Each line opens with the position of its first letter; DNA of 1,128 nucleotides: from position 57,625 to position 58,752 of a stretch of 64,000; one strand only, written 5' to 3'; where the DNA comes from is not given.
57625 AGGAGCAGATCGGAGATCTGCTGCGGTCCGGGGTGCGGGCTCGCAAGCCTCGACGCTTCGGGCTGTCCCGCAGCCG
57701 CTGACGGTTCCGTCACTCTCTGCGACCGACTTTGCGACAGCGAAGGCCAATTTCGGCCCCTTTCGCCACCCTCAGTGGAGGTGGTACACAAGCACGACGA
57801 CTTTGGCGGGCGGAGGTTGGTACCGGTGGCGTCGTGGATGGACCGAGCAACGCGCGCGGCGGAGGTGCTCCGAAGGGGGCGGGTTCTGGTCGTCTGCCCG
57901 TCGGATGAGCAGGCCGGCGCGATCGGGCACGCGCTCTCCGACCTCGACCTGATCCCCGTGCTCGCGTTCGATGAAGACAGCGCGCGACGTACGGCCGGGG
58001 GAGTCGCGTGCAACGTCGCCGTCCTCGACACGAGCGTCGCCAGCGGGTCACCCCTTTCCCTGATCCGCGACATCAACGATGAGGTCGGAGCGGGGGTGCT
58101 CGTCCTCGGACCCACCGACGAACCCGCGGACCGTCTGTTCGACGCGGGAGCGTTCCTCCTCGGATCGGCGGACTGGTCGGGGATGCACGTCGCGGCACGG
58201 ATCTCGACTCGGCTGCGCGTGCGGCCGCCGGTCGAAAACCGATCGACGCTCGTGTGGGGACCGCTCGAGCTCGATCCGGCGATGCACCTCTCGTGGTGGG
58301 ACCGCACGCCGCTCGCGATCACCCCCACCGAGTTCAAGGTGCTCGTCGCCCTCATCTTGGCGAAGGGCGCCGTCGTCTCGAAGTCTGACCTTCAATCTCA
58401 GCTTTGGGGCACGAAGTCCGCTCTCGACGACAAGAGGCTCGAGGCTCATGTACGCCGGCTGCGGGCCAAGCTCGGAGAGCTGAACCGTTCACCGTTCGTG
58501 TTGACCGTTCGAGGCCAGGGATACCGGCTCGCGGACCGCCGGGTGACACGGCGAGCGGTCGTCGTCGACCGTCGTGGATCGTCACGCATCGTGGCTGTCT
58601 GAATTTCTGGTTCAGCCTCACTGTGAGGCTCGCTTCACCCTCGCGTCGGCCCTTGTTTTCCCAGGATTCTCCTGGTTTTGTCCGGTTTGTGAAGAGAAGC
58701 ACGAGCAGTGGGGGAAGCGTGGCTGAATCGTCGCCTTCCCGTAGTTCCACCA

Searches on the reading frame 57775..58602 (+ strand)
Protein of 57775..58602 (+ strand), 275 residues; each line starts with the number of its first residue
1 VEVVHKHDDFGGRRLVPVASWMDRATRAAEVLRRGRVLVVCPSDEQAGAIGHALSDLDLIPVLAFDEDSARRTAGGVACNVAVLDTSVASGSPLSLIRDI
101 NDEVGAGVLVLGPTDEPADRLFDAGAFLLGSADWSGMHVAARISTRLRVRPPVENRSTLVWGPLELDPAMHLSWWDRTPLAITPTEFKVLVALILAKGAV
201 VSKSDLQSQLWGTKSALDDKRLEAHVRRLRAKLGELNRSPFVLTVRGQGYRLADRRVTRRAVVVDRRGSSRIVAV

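Call 11: search_protein_families(library=pfam, proteins=[window:57775-58602:+], max_evalue=0.001)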
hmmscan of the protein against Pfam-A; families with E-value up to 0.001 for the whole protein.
window:57775-58602:+ (275 aa): 1 family
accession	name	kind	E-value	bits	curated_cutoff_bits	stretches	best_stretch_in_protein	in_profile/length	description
PF00486.34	Trans_reg_C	-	6.7e-20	71.4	26.2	1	179-252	3-77/77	Transcriptional regulatory protein, C terminal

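Call 38: search_solved_structures(query=window:57775-58599:+, max_evalue=0.01)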
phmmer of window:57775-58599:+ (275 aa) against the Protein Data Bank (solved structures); distinct sequences matched with E-value up to 0.01: 63 (the best 60 are shown).
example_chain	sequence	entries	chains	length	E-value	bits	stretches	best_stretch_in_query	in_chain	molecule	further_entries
1gxp_A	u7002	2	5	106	1.6e-13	53.5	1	162-255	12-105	PHOSPHATE REGULON TRANSCRIPTIONAL REGULATORY PROTEIN | PHOSPHATE REGULON TRANSCRIPTIONAL REGULATORY PROTEIN PHOB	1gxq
3t72_A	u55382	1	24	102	1.9e-13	53.3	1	163-255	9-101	Phosphate regulon transcriptional regulatory protein phoB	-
1qqi_A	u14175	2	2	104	2e-13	53.3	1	163-255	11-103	PHOSPHATE REGULON TRANSCRIPTIONAL REGULATORY PROTEIN PHOB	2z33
2gwr_A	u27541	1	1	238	1.1e-12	50.9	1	81-252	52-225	DNA-binding response regulator mtrA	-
4b09_A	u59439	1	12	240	6.6e-12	48.3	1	81-252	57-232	TRANSCRIPTIONAL REGULATORY PROTEIN BAER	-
1kgs_A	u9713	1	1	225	2.2e-11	46.6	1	36-254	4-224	DNA BINDING RESPONSE REGULATOR D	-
3q9v_A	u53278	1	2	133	1.4e-10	43.9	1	157-252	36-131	DNA-binding response regulator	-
9dvt_R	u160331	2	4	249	2e-10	43.4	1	111-252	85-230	DNA-binding dual master transcriptional regulator RpaA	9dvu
2oqr_A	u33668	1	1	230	2.8e-10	42.9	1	77-252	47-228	Sensory transduction protein regX3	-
4kfc_A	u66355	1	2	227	5.7e-10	41.9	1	80-252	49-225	KDP operon transcriptional regulatory protein KdpE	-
4kny_A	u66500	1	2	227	1e-09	41.1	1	80-252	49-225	KDP operon transcriptional regulatory protein KdpE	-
6lgq_D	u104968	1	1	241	1.2e-09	40.9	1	80-252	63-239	DNA-binding response regulator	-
8jo2_H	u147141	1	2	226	2.5e-09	39.8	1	82-256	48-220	DNA-binding transcriptional regulator BasR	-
4s04_A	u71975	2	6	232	2.6e-09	39.8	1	82-257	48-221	DNA-binding transcriptional regulator BasR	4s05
3q9s_A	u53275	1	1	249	2.9e-09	39.6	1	116-247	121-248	DNA-binding response regulator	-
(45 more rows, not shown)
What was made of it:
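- Tried and rejected: It matches PhoB and MtrA as well as or better than the chains I recalled as GlnR (call 38).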

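Call 40: search_protein_families(library=ncbifam, proteins=[window:57775-58599:+], max_evalue=0.01)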
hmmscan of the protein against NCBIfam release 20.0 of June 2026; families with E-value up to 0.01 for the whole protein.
window:57775-58599:+ (275 aa): 38 families (the best 25 are shown)
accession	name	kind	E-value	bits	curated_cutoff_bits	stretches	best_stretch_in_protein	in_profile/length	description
TIGR02154.1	PhoB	equivalog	2.2e-22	79.5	296.2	1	36-252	4-225/226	phosphate regulon transcriptional regulator PhoB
NF040689.1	MtrAB_MtrA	equivalog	1.2e-20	73.9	300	1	57-252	21-218/219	MtrAB system response regulator MtrA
NF007546.0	PRK10161.1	equivalog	2e-19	70.1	471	1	36-255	4-228/229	phosphate response regulator transcription factor PhoB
NF007982.1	PRK10710.1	equivalog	7.7e-15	55.1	380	1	78-252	51-227/235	envelope stress response regulator BaeR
NF008296.0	PRK11083.1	equivalog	9.4e-15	54.6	273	1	77-253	46-226/228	two-component system response regulator CreB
NF033117.2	vanR_ACDEGLN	exception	1.1e-14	54.6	350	1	78-252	42-225/226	VanR-ABDEGLN family response regulator transcription factor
TIGR01387.1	cztR_silR_copR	subfamily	4.2e-14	52.7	279.2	1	77-252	41-218/218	heavy metal response regulator transcription factor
NF041733.1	resp_reg_CseB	equivalog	5.3e-14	52.1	350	1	79-253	45-227/228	two-component system response regulator CseB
NF041734.1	resp_reg_RppA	equivalog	5.2e-13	48.9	250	1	78-253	46-228/229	two-component system response regulator RppA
NF007928.2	PRK10643.1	equivalog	7.1e-13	48.7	330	1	82-252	48-216/216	two-component system response regulator PmrA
NF045944.1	ResRegRpaBCyano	equivalog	2.1e-12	46.9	330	1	81-252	44-227/229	response regulator transcription factor RpaB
NF007663.1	PRK10336.1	equivalog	1.2e-11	44.9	345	1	108-254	75-218/219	quorum sensing response regulator transcription factor QseB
NF000401.1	vanR-A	exception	5.1e-11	42.4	500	1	79-252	47-229/231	vancomycin resistance response regulator transcription factor VanR-A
NF008567.0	PRK11517.1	equivalog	6.1e-11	42.1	353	1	122-253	90-219/223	response regulator transcription factor HprR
NF007820.0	PRK10529.1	equivalog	1.3e-10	41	325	1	79-252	46-223/225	two-component system response regulator KdpE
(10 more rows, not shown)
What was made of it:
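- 57775..58602 (+): TRC275: an orphan OmpR/PhoB-family response regulator immediately downstream. It is a possible nitrogen regulator, but orthology to GlnR is not established. Calls 11, 38, 40.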
